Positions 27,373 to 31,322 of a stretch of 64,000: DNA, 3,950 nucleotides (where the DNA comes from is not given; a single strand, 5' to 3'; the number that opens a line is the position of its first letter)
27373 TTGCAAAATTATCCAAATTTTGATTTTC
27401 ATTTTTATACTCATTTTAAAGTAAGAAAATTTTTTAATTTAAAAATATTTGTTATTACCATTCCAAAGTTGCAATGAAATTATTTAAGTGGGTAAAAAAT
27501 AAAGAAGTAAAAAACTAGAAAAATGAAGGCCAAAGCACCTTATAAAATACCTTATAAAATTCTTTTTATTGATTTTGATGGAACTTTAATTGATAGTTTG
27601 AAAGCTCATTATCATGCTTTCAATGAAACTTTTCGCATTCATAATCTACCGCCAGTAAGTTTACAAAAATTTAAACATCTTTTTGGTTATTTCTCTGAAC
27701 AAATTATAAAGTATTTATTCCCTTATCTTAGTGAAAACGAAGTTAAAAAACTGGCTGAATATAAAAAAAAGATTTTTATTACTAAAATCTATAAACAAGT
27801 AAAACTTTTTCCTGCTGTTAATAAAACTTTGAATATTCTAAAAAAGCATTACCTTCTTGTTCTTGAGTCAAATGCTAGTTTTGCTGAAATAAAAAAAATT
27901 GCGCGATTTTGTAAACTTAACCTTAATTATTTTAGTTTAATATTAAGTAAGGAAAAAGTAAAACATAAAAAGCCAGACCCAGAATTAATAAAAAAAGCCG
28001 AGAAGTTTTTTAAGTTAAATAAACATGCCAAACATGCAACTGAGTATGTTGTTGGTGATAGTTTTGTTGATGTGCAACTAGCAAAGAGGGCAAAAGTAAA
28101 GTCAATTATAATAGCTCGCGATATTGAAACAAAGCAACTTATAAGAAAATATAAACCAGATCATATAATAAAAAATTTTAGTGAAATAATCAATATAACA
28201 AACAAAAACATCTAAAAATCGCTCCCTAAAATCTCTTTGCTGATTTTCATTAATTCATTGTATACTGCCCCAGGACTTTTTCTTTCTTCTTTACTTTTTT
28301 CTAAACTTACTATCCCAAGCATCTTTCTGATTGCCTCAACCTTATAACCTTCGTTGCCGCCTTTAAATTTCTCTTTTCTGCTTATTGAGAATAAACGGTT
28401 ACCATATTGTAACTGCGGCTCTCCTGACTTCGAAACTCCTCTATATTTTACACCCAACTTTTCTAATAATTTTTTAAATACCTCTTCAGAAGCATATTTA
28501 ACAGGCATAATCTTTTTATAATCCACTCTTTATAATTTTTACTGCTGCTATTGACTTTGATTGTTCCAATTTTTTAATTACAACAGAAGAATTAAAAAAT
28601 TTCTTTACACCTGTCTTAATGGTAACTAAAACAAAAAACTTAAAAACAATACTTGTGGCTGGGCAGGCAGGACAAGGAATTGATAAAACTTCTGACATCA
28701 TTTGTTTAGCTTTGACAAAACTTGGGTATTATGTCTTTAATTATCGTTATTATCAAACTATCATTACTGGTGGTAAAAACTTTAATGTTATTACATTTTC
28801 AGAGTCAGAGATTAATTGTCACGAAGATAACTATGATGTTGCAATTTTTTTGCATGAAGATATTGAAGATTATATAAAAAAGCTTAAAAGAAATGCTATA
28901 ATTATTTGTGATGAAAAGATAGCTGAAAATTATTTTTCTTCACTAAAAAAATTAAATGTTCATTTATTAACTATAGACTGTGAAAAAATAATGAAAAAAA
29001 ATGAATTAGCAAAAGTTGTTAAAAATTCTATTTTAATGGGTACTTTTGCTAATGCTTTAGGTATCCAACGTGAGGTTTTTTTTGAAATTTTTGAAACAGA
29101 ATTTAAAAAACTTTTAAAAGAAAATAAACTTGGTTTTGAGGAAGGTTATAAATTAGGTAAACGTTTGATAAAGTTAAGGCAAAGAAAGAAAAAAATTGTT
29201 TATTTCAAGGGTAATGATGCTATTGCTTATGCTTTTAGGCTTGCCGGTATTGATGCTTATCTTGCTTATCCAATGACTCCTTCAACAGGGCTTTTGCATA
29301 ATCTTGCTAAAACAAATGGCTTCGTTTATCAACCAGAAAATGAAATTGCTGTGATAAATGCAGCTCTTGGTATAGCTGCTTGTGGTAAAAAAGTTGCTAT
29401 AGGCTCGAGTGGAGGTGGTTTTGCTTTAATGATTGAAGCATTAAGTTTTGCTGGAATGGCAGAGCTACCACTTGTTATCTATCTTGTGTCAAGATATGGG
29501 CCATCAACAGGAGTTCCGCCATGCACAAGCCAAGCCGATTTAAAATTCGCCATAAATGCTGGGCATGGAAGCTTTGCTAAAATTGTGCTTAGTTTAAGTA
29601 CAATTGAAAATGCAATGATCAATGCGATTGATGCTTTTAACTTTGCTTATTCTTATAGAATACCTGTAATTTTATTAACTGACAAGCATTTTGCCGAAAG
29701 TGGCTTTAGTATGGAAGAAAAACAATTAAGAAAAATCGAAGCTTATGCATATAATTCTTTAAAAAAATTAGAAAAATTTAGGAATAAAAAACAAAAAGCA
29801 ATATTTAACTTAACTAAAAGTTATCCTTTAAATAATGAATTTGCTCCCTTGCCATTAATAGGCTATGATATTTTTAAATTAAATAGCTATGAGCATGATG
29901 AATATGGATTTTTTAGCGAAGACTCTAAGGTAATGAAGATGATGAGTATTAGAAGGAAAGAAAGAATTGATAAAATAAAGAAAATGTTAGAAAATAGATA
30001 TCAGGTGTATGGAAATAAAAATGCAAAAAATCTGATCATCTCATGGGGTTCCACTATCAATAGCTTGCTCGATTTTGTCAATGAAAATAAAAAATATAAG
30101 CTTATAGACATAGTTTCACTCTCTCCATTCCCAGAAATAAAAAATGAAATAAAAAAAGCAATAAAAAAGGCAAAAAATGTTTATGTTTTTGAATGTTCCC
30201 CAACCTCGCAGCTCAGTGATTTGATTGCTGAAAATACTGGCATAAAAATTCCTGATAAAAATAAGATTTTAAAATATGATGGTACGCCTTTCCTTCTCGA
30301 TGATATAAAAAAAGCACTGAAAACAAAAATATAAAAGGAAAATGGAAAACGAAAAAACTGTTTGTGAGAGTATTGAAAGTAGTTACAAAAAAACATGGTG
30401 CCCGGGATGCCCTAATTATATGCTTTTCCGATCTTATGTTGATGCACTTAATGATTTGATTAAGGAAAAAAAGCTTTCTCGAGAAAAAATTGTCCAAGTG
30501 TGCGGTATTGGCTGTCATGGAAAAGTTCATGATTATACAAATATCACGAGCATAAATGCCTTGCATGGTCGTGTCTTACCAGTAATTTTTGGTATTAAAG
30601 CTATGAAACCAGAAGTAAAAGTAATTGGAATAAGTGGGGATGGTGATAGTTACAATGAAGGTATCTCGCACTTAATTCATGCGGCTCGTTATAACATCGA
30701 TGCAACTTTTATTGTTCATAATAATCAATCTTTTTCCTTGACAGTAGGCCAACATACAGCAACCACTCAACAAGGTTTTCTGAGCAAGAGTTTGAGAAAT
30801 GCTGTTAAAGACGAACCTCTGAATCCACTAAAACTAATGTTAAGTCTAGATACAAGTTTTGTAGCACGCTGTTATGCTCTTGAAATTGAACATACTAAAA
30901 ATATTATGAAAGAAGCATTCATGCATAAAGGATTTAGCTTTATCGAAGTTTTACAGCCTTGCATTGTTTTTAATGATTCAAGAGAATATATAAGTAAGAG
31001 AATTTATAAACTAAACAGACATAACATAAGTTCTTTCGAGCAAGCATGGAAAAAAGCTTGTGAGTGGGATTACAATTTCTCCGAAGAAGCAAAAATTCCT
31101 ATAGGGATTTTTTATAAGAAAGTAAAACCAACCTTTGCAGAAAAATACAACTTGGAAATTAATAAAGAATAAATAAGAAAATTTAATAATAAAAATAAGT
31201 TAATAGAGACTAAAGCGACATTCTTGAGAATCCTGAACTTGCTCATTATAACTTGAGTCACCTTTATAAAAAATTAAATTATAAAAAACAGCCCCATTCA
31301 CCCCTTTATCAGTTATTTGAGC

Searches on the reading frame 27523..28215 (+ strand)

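Call 10: search_protein_families(library=pfam, proteins=[window:27523-28215:+], max_evalue=0.01)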
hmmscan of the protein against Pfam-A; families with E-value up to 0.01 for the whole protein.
window:27523-28215:+ (230 aa): 5 families
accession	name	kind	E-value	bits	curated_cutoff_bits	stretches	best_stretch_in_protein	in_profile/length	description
PF13419.12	HAD_2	-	4e-28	99.2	23.8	1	15-196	3-177/178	Haloacid dehalogenase-like hydrolase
PF00702.32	Hydrolase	-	3.7e-15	57.2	26.4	1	11-190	1-190/191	haloacid dehalogenase-like hydrolase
PF13242.12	Hydrolase_like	-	1.4e-06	28.5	22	1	150-221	4-74/75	HAD-hyrolase-like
PF12710.13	HAD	-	0.0017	19.2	27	1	15-188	2-189/189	haloacid dehalogenase-like hydrolase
PF06941.18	NT5C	-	0.0033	17.8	24.8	0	12-127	2-127/180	5' nucleotidase, deoxy (Pyrimidine), cytosolic type C protein (NT5C)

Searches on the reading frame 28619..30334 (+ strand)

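Call 54: search_protein_families(library=pfam, proteins=[window:28619-30334:+], max_evalue=0.001)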
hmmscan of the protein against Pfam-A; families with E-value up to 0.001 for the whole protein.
window:28619-30334:+ (571 aa): 3 families
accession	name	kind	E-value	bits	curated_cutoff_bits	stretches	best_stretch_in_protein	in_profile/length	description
PF01855.24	POR_N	-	9.1e-37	127.4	27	1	207-431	4-216/231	Pyruvate flavodoxin/ferredoxin oxidoreductase, thiamine diP-bdg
PF01558.24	POR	-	1.6e-20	74.5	27.4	1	17-177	1-172/173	Pyruvate ferredoxin/flavodoxin oxidoreductase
PF02776.23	TPP_enzyme_N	-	7.3e-06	26.2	26.8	0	197-287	2-95/119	Thiamine pyrophosphate enzyme, N-terminal TPP binding domain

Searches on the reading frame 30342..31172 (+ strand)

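Call 54: search_protein_families(library=pfam, proteins=[window:30342-31172:+], max_evalue=0.001)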
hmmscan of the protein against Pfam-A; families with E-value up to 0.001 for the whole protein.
window:30342-31172:+ (276 aa): 2 families
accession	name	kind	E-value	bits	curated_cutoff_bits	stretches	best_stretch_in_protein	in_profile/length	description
PF02775.26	TPP_enzyme_C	-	6.3e-25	88.2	21.9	1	56-203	2-151/151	Thiamine pyrophosphate enzyme, C-terminal TPP binding domain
PF12367.13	PFO_beta_C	-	2.4e-10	40.8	24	1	207-269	1-61/66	Pyruvate ferredoxin oxidoreductase beta subunit C terminal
